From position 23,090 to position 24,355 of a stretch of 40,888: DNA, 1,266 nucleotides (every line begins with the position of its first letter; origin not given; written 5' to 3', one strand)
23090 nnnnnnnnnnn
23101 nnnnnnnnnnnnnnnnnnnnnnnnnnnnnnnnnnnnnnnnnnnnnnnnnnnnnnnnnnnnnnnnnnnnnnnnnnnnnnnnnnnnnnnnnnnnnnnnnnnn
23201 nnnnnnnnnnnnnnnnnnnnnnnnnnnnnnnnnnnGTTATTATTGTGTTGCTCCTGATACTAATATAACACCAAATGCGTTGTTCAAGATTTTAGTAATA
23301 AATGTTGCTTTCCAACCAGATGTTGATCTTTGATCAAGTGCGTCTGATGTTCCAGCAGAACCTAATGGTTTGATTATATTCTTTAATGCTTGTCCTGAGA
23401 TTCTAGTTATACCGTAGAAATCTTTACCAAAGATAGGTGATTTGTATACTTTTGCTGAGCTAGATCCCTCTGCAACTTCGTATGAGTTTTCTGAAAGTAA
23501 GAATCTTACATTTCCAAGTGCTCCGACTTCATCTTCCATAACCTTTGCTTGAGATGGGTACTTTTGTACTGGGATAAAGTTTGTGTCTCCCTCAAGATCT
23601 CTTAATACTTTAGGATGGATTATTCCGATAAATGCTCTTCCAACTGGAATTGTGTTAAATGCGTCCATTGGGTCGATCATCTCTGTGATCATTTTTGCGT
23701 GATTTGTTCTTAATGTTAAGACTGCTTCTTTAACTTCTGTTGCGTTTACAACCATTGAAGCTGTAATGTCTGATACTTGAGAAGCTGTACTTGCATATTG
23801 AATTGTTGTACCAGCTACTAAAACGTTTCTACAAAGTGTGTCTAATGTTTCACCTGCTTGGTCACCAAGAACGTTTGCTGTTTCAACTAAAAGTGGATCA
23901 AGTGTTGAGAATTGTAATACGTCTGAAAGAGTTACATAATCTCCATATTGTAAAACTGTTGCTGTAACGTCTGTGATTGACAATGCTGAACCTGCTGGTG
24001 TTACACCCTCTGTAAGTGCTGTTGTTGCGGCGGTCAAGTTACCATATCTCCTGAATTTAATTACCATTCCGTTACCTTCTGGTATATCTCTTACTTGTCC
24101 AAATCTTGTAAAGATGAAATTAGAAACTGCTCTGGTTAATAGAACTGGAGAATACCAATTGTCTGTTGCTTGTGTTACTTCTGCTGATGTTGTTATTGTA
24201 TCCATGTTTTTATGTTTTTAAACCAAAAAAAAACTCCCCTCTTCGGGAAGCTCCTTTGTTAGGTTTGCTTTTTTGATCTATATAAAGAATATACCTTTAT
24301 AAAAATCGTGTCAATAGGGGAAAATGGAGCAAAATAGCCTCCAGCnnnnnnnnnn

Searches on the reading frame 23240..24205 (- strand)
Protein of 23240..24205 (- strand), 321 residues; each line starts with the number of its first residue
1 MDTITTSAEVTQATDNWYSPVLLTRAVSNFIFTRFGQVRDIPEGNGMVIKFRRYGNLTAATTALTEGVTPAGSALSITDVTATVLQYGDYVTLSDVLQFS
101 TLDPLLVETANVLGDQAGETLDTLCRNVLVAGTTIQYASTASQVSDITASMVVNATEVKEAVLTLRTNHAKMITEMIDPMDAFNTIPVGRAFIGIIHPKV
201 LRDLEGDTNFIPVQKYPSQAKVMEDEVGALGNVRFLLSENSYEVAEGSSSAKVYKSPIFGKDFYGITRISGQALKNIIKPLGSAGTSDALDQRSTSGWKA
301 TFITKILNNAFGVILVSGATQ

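Call 54: search_protein_families(library=phrogs, proteins=[window:23240-24205:-], max_evalue=0.00001)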
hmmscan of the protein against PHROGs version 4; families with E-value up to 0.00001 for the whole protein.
window:23240-24205:- (321 aa): 1 family
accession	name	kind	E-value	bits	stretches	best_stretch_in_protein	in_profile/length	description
phrog_1357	-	head and packaging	1.5e-60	206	1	3-320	22-347/356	major head protein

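Call 86: search_dna_similar(query=window:23240-24205:-, collection=phages, mode=protein, max_rows=15)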
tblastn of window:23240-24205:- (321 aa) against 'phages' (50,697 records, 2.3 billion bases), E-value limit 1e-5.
Records with a match: 56; places in all: 56; records where one place covers at least 80% of the query: 35.
Best place of each record, by identity: <60% 56.
By first word of the organism name: Bacillus 15; Bacteriophage 11; Alteromonas 7; Caudoviricetes 6; Streptomyces 6; Paenibacillus 2; Caudovirales 2; Delftia 2; Pseudoalteromonas 1; Stenotrophomonas 1; and 3 more.
By host as written in the record: - 19; Bacillus megaterium 6; Bacillus megaterium Km 5; Alteromonas macleodii str. 'Balearic Sea AD45' 5; Bacillus megaterium strain Km Sp- 2; Bacillus cereus 2; Streptomyces sp. 5a 2; Delftia tsuruhatensis ARB-1 2; and 12 more.
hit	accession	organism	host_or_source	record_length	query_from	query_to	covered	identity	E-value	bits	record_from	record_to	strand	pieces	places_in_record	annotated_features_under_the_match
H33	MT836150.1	Bacteriophage sp.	human fecal samples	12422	17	320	95%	36.9%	2e-60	214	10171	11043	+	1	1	record has no annotation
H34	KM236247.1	Bacillus phage Pascal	Bacillus megaterium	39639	17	320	95%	34.5%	8e-47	174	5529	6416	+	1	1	capsid protein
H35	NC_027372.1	Bacillus phage Pascal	Bacillus megaterium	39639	17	320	95%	34.5%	8e-47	174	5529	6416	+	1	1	major head protein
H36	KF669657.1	Bacillus phage poppyseed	Bacillus megaterium Km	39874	17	320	95%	34.2%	1e-47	177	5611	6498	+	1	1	capsid protein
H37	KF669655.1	Bacillus phage Page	Bacillus megaterium Km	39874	17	320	95%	34.2%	1e-47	177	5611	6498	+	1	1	hypothetical protein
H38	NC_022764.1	Bacillus phage Page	Bacillus megaterium Km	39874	17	320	95%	34.2%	1e-47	177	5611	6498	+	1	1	major head protein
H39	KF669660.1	Bacillus phage Pony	Bacillus megaterium Km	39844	17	320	95%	33.9%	2e-47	176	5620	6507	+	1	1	hypothetical protein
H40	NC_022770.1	Bacillus phage Pony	Bacillus megaterium Km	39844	17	320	95%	33.9%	2e-47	176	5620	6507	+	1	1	major head protein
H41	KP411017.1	Bacillus phage Palmer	Bacillus megaterium strain Km Sp-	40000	17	320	95%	33.9%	2e-47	176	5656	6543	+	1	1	capsid protein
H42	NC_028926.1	Bacillus phage Palmer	Bacillus megaterium strain Km Sp-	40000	17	320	95%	33.9%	2e-47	176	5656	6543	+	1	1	major head protein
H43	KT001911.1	Bacillus phage Pavlov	Bacillus megaterium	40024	17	320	95%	33.9%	2e-47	176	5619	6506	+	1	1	hypothetical protein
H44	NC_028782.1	Bacillus phage Pavlov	Bacillus megaterium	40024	17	320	95%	33.9%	2e-47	176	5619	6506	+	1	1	major head protein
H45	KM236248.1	Bacillus phage Pookie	Bacillus megaterium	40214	17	320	95%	33.9%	2e-47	176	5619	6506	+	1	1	capsid protein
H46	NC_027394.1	Bacillus phage Pookie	Bacillus megaterium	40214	17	320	95%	33.9%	2e-47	176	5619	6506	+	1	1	major head protein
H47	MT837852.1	Bacteriophage sp.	human fecal samples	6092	6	300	92%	34.0%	2e-47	176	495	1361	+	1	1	record has no annotation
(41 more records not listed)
